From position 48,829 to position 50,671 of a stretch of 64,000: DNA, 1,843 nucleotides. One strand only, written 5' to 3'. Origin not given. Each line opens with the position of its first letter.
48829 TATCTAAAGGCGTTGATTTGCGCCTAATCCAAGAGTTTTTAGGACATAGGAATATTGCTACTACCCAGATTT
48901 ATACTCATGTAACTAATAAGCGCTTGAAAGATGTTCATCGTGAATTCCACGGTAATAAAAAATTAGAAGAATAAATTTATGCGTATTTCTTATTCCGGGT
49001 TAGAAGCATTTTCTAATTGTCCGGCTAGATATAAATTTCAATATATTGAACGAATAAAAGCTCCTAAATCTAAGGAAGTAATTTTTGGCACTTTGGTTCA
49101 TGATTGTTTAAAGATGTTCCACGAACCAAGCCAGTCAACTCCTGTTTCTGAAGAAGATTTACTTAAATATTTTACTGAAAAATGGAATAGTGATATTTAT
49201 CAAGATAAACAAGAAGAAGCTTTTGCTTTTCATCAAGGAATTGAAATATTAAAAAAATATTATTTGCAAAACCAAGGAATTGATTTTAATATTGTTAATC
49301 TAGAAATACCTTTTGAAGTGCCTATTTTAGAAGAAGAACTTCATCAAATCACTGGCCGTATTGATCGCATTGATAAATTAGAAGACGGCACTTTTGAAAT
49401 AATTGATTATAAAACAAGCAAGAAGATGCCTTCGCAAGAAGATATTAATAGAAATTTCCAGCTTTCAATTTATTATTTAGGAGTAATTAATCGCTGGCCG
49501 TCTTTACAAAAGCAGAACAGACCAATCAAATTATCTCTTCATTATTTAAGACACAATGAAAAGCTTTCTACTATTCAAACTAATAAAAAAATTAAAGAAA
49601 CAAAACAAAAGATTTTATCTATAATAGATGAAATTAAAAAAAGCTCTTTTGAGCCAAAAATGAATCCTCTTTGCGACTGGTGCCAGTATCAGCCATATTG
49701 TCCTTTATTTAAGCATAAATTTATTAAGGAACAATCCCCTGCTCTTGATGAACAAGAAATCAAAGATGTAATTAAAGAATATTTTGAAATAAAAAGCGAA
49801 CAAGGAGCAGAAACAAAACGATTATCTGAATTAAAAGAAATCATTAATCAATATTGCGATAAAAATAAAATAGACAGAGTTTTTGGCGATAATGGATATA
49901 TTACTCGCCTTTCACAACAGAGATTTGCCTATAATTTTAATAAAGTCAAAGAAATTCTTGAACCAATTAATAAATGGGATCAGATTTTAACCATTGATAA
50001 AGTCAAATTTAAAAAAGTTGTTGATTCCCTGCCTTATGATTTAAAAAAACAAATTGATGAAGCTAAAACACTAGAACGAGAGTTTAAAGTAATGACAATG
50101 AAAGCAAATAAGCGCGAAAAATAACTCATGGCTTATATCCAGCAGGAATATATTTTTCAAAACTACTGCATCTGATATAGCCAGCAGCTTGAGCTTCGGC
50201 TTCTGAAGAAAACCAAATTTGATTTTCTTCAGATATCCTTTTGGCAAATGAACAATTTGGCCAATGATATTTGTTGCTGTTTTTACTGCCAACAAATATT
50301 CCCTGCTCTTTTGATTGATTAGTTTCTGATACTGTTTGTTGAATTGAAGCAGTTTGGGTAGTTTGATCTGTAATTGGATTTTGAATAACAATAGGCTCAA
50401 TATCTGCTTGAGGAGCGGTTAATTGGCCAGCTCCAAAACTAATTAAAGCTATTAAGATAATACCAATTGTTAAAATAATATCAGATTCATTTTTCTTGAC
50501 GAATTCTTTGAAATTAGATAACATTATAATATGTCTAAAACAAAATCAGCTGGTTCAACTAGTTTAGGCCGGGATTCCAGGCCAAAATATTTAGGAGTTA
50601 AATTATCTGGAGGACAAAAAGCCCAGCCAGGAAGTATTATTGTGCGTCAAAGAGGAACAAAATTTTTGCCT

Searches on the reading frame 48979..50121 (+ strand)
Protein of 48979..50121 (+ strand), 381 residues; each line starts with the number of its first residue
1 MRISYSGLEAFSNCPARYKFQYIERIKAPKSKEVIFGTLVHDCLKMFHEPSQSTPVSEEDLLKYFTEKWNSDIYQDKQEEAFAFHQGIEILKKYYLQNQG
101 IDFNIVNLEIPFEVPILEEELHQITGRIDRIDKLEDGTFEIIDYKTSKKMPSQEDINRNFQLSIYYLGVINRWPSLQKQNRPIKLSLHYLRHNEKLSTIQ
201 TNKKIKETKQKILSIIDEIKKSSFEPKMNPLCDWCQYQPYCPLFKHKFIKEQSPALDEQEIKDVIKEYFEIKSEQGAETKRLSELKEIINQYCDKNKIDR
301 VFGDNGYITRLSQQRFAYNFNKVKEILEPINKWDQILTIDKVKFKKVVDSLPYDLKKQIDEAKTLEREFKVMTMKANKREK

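Call 3: search_protein_families(library=pfam, proteins=[window:48979-50121:+], max_evalue=1)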
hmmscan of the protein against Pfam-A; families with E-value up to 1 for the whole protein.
window:48979-50121:+ (381 aa): 5 families
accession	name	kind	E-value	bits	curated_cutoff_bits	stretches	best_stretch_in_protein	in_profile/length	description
PF12705.13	PDDEXK_1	-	1.3e-39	137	22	1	2-242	1-247/247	PD-(D/E)XK nuclease superfamily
PF24091.1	DUF7376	-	3.2e-05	24.2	27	1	254-362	85-204/219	Family of unknown function (DUF7376)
PF22709.1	Mu_Gam-Sipho_Gp157-TOTE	-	0.0021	18.4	27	1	261-312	1-51/63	Mu Gam/Sipho_Gp157-like domain of the TOTE conflict systems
PF24406.1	nSTAND_NTPase4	-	0.019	15.5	27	0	283-299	6-22/58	Novel STAND NTPase 4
PF00271.37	Helicase_C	-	0.087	13.5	23.5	1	75-131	51-109/110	Helicase conserved C-terminal domain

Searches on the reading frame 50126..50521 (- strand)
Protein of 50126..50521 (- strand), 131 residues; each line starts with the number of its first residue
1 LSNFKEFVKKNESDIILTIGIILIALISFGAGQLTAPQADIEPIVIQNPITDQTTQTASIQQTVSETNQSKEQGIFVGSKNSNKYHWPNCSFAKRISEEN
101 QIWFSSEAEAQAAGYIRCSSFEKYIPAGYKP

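Call 3: search_protein_families(library=pfam, proteins=[window:50126-50521:-], max_evalue=1)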
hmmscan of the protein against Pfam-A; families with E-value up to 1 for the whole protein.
window:50126-50521:- (131 aa): 3 families
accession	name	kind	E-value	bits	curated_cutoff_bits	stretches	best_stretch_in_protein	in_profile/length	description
PF02805.21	Ada_Zn_binding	-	0.00014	22.2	23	1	62-119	4-60/65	Metal binding domain of Ada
PF04335.19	VirB8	-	0.099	12.9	23.2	1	17-70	23-73/213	VirB8 protein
PF21482.3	KH_GLD-3_2nd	-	0.14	12.9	27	0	33-69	11-45/69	GLD-3 2nd KH domain (aka KH3)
